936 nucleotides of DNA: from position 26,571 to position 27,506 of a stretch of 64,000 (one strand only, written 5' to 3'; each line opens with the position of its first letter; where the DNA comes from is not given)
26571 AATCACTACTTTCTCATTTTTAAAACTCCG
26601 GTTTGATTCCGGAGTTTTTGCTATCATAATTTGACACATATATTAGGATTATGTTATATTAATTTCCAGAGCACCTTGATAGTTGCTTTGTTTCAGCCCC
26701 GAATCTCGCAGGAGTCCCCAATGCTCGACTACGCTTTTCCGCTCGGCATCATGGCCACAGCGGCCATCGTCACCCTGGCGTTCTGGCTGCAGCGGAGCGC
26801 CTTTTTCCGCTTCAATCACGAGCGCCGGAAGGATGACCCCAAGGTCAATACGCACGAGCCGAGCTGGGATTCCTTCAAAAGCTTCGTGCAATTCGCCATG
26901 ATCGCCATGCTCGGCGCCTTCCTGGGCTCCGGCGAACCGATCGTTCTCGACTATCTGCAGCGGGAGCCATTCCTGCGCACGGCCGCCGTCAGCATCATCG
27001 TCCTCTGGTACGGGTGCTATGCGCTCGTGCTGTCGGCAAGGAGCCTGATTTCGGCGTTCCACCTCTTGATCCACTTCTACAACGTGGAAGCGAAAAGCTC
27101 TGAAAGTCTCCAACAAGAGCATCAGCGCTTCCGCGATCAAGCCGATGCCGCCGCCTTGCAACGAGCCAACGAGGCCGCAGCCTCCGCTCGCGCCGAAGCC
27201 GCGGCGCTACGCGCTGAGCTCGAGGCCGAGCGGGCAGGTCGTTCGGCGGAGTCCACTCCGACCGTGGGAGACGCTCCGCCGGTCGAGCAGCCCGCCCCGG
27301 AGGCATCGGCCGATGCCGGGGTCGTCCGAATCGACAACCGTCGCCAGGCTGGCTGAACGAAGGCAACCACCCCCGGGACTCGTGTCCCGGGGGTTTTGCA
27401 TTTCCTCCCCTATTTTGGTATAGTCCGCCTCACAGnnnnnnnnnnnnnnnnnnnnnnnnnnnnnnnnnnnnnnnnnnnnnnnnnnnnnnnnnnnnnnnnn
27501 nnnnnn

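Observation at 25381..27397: Mosaic 2-kb islet of three unrelated small membrane-protein cassettes between groES and secG, each with its own promoter and terminator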

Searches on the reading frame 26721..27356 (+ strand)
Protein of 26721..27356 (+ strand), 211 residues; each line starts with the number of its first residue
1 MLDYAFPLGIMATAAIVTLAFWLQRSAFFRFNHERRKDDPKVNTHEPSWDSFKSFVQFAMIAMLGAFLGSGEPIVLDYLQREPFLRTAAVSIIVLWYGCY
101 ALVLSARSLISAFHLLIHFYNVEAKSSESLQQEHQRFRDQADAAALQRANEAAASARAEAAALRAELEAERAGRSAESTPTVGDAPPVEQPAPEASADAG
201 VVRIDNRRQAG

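Call 8: search_protein_families(library=pfam, proteins=[window:26721-27353:+], max_evalue=1)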
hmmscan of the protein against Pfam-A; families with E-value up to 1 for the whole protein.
window:26721-27353:+ (211 aa): 2 families
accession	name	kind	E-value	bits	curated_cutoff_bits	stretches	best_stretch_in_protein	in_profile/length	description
PF17565.7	DUF5471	-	0.061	14.1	25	1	114-159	10-51/70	Family of unknown function (DUF5471)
PF13705.11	TRC8_N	-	0.13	11.5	27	1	90-120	453-483/494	TRC8 N-terminal domain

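Call 9: search_protein_families(library=ncbifam, proteins=[window:26721-27353:+], max_evalue=1)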
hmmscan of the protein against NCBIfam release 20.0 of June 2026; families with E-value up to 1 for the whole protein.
window:26721-27353:+ (211 aa): 0 families

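Call 13: find_encoding_contigs(protein=window:26721-27356:+, flank=10000, max_places=10)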
Protein window:26721-27356:+ (211 aa): 9 contigs read that carry it; 7 places shown.
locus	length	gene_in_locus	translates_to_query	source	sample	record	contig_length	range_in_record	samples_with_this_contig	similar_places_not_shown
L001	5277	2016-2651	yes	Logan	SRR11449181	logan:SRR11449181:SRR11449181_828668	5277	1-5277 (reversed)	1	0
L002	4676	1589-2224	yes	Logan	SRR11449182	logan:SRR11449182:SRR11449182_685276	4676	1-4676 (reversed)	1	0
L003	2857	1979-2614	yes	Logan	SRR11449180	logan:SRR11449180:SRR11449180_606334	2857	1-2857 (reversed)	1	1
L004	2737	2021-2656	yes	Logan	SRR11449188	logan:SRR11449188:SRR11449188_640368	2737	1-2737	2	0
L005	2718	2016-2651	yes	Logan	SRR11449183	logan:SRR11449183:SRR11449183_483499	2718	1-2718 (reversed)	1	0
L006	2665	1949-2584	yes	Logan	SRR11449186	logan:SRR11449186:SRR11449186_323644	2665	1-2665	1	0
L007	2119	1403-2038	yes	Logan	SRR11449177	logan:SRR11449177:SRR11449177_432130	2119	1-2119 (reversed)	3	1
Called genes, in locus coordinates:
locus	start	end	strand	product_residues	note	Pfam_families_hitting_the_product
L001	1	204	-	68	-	?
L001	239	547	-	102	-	PF00166:Cpn10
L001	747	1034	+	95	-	-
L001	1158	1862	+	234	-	-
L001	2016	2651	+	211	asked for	-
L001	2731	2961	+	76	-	PF03840:SecG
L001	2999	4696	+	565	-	PF00496:SBP_bac_5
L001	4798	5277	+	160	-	?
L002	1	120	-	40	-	?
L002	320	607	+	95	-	-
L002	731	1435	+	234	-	-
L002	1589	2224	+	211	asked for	-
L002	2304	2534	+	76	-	PF03840:SecG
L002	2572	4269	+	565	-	PF00496:SBP_bac_5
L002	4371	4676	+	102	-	?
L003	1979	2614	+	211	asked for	-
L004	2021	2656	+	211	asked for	-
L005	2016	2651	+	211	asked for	-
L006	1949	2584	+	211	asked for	-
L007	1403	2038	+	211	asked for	-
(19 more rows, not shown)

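Call 14: search_protein_families(library=phrogs, proteins=[window:26721-27353:+], max_evalue=1)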
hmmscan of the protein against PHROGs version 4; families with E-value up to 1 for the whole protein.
window:26721-27353:+ (211 aa): 4 families
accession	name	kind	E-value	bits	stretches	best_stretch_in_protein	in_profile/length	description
phrog_19266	-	unknown function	0.03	15.2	1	141-192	11-62/170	-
phrog_28553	-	unknown function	0.083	14.4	1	138-196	32-89/103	-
phrog_9752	-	lysis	0.1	13.7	1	79-107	7-35/125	holin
phrog_37209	-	unknown function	0.23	11.9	1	121-182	185-241/262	-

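Call 15: search_protein_families(library=padloc, proteins=[window:26721-27353:+], max_evalue=1)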
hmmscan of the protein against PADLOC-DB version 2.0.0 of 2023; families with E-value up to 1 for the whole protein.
window:26721-27353:+ (211 aa): 0 families

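Call 17: find_homologous_proteins(query=window:26721-27353:+, max_evalue=0.01)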
Query window:26721-27353:+ (211 aa): 1 proteins with E <= 0.01 among 8000 candidates.
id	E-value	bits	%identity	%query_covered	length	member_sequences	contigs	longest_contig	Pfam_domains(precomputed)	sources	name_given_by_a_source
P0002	7.3e-132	455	100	100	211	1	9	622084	-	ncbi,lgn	ncbi:MAG TPA: hypothetical protein VGE53_01830 [Candidatus Paceibacterota bacterium]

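Call 48: search_protein_representatives(protein=window:26721-27353:+)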
Query: 211 residues. Proteins with E-value up to 0.001 (for the whole library): 3; up to 1e-10: 2; up to 1e-30: 1. The best 3 are listed.
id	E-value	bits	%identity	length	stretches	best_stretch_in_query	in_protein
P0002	2.3e-132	454.9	100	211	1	1-211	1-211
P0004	1.9e-22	96.3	35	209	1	1-202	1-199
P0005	2.7e-04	37.1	34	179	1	38-181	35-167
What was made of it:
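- phmmer against 1.84e9 representatives gives only P0004 (E 1.9e-22) and P0005 (E 2.7e-4) (call 48).
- Tried and rejected: It found P0004 and P0005 (call 48).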

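Call 50: find_encoding_contigs(protein=P0004, flank=10000, max_places=10)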
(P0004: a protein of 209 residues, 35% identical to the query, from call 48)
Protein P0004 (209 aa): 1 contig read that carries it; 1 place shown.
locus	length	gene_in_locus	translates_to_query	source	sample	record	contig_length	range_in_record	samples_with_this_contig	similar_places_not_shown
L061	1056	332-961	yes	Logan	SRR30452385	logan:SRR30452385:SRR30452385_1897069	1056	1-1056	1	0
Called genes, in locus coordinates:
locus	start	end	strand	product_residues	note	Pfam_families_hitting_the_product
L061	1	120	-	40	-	?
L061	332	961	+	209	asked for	-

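Call 51: find_encoding_contigs(protein=P0005, flank=10000, max_places=10)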
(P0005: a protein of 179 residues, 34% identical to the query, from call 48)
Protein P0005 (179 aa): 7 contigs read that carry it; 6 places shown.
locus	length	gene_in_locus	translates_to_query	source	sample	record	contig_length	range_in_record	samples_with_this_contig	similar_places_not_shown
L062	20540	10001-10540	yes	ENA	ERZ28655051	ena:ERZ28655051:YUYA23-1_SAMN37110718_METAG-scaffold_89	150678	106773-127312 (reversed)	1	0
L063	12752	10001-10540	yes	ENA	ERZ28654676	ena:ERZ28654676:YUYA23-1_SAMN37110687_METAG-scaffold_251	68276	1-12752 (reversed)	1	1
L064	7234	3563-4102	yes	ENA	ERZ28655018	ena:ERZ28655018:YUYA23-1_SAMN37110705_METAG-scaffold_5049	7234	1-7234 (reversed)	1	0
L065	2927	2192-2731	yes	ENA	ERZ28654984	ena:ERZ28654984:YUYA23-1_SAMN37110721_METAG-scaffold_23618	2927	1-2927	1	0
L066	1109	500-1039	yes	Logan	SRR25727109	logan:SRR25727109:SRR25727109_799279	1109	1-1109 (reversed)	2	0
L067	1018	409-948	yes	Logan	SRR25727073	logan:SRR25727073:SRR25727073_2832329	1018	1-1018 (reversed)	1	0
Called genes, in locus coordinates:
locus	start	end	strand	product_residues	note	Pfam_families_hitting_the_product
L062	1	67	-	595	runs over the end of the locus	PF00009:GTP_EFTU, PF03144:GTP_EFTU_D2 (weak), PF14492:EFG_III, PF00679:EFG_C, PF06421:LepA_C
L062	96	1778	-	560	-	PF03023:MurJ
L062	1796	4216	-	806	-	PF07719:TPR_2 (faint), PF13428:TPR_14 (faint), PF13414:TPR_11 (faint), PF13431:TPR_17 (faint), PF23914:TPR_CcmH_CycH (faint), PF13371:TPR_9 (faint), PF13432:TPR_16 (weak), PF14559:TPR_19 (weak)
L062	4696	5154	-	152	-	PF02643:DUF192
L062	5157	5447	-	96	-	-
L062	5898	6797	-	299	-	PF01435:Peptidase_M48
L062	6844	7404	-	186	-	PF04011:LemA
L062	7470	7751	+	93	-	-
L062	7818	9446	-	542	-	PF00118:Cpn60_TCP1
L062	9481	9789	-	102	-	PF00166:Cpn10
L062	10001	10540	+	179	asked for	-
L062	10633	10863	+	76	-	PF03840:SecG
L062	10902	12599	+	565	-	PF00496:SBP_bac_5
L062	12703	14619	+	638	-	PF00753:Lactamase_B, PF12706:Lactamase_B_2, PF23023:Anti-Pycsar_Apyc1 (faint), PF22505:RNase_J_b_CASP, PF17770:RNase_J_C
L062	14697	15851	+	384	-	PF07690:MFS_1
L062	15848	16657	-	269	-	PF00730:HhH-GPD, PF00633:HHH (weak)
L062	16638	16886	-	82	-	PF04024:PspC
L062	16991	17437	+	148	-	-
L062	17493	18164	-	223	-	PF00730:HhH-GPD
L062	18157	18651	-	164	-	PF00578:AhpC-TSA, PF08534:Redoxin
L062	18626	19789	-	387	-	PF04519:Bactofilin (faint), PF26514:DUF8173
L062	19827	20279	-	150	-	PF07884:VKOR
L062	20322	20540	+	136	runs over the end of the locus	PF01641:SelR, PF08271:Zn_Ribbon_TF (faint), PF24046:At4g08330 (faint), PF03226:Yippee-Mis18 (weak)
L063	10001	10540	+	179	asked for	-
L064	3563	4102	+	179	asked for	-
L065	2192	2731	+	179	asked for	-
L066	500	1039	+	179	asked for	-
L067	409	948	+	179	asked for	-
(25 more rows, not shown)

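Call 58: predict_structure(protein=window:26721-27353:+)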
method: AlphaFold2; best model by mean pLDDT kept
length: 211 residues; sequences in the alignment: 1
mean_pLDDT: 73.3   pTM: 0.32
mean pLDDT of the five models: 73.3, 72.4, 68.9, 68.2, 65.6
residues with pLDDT >= 90: 49; 70-90: 70; 50-70: 69; < 50: 23
segments of 3 or more residues with pLDDT < 50: 181-186, 189-191, 196-198, 209-211
pLDDT, mean of each block of 10 residues (from residue 1): 55 73 73 71 56 67 61 66 76 81 87 92 85 92 95 96 95 70 46 48 55 48
secondary structure, 60 per line:
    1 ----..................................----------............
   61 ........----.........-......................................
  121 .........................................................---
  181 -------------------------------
elements in order: H5-38 H49-68 H73-81 H83-177
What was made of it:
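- Checked: The AF2 helices for g3 agree (call 58).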

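Call 70: find_related_loci(query=A3, collection=viral_contigs, flank=5000)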
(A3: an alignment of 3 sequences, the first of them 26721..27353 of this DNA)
Query A3 (211 aa) in viral_contigs; peptide patterns used: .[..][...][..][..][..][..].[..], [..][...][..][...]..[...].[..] (x = any residue, [..] = any of these).
38 stretches matched a pattern, but none encodes a relative of the query by tblastn (E <= 1e-3).

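Call 76: search_solved_structures(query=A3, max_evalue=1)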
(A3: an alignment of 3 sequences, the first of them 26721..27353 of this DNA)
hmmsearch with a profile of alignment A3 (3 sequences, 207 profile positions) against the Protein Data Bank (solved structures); distinct sequences matched with E-value up to 1: 3.
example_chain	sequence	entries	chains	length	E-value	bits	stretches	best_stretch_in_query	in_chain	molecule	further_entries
5iva_B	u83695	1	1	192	0.027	17.4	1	130-186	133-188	LPS-assembly lipoprotein LptE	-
8h1r_B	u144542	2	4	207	0.038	16.9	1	130-186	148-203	LPS-assembly lipoprotein LptE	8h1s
5i32_A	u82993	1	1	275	0.78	12.6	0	49-106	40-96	Aquaporin TIP2-1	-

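Call 79: fold_search(model_id=the predicted structure, library=pdb)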
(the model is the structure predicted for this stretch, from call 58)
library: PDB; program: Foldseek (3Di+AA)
matches with E <= 10: 7; with E <= 0.001: 0
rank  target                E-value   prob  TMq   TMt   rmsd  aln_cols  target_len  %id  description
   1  9bia_A                3.5e+00  0.04  0.12  0.20  11.7        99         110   13  Cryo-EM structure of NINJ1 K45Q bound to Nb538 (released 2024-10-16)
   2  9bia_D                4.3e+00  0.03  0.12  0.20  11.3        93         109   13  Cryo-EM structure of NINJ1 K45Q bound to Nb538 (released 2024-10-16)
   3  8qfv                  6.0e+00  0.06  0.29  0.28  17.2       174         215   20  305A Vipp1 helical tubes in the presence of EPL (released 2024-09-11)
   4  6pwo_A                8.3e+00  0.03  0.20  0.17  10.8        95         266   18  MscS DDM (released 2020-01-08)
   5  9eom                  8.9e+00  0.05  0.30  0.30  18.9       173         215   21  250A Vipp1 dL10Ala helical tubes in the presence of EPL (released 2024-10-16)
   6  4h54_B                8.9e+00  0.04  0.19  0.16  15.2        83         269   14  Crystal structure of the diguanylate cyclase DgcZ (released 2013-07-03)
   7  8i7r_B9               9.5e+00  0.02  0.14  0.24  16.9        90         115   13  In situ structure of axonemal doublet microtubules in mouse sperm with 48-nm repeat (released 2023-10-11)

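Call 93: search_protein_families(library=pfam, alignment_id=A3, max_evalue=1)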
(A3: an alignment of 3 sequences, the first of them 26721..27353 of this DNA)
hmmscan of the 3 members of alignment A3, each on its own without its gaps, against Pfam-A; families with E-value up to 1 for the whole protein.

A. member 1, window:26721-27353:+ (211 aa): 2 families
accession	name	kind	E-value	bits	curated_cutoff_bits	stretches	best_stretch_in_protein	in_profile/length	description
PF17565.7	DUF5471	-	0.061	14.1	25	1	114-159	10-51/70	Family of unknown function (DUF5471)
PF13705.11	TRC8_N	-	0.13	11.5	27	1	90-120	453-483/494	TRC8 N-terminal domain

B. families by the number of members that match (of 3 scanned): 10 families
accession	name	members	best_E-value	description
PF03916.19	NrfD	1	0.041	Polysulphide reductase, NrfD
PF17565.7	DUF5471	1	0.061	Family of unknown function (DUF5471)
PF09990.14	DUF2231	1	0.098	Predicted membrane protein (DUF2231)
PF23677.1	YnaL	1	0.099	Protein YnaL-like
PF07219.19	HemY_N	1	0.11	HemY protein N-terminus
PF13705.11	TRC8_N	1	0.13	TRC8 N-terminal domain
PF17197.9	DUF5134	1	0.13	Domain of unknown function (DUF5134)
PF05510.18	Sarcoglycan_2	1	0.15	Sarcoglycan alpha/epsilon N-terminal domain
PF22250.1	PFF1_C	1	0.25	Vacuolar membrane protease, C-terminal domain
PF10667.14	DUF2486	1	0.4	Protein of unknown function (DUF2486)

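Call 94: search_protein_families(library=phrogs, alignment_id=A3, max_evalue=1)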
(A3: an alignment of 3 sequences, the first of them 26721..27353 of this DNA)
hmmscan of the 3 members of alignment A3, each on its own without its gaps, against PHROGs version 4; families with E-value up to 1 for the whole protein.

A. member 1, window:26721-27353:+ (211 aa): 4 families
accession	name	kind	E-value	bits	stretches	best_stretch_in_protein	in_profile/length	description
phrog_19266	-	unknown function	0.03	15.2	1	141-192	11-62/170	-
phrog_28553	-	unknown function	0.083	14.4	1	138-196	32-89/103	-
phrog_9752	-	lysis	0.1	13.7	1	79-107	7-35/125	holin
phrog_37209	-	unknown function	0.23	11.9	1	121-182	185-241/262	-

B. families by the number of members that match (of 3 scanned): 8 families
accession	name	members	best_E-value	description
phrog_19266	-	1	0.03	-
phrog_2249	-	1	0.063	DNA primase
phrog_28553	-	1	0.083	-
phrog_9752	-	1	0.1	holin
phrog_14452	-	1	0.17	-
phrog_37935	-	1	0.22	-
phrog_37209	-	1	0.23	-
phrog_10477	-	1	0.23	exonuclease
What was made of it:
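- On Holin (class I): It is not shared by P0004 or P0005 (calls 14, 94)
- No PHROG hit is significant, and none is shared by the three family members (calls 14, 94).
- Tried and rejected: Pfam and PHROGs also gave nothing for P0004 or P0005, and no weak hit is shared among the three family members (calls 93, 94).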
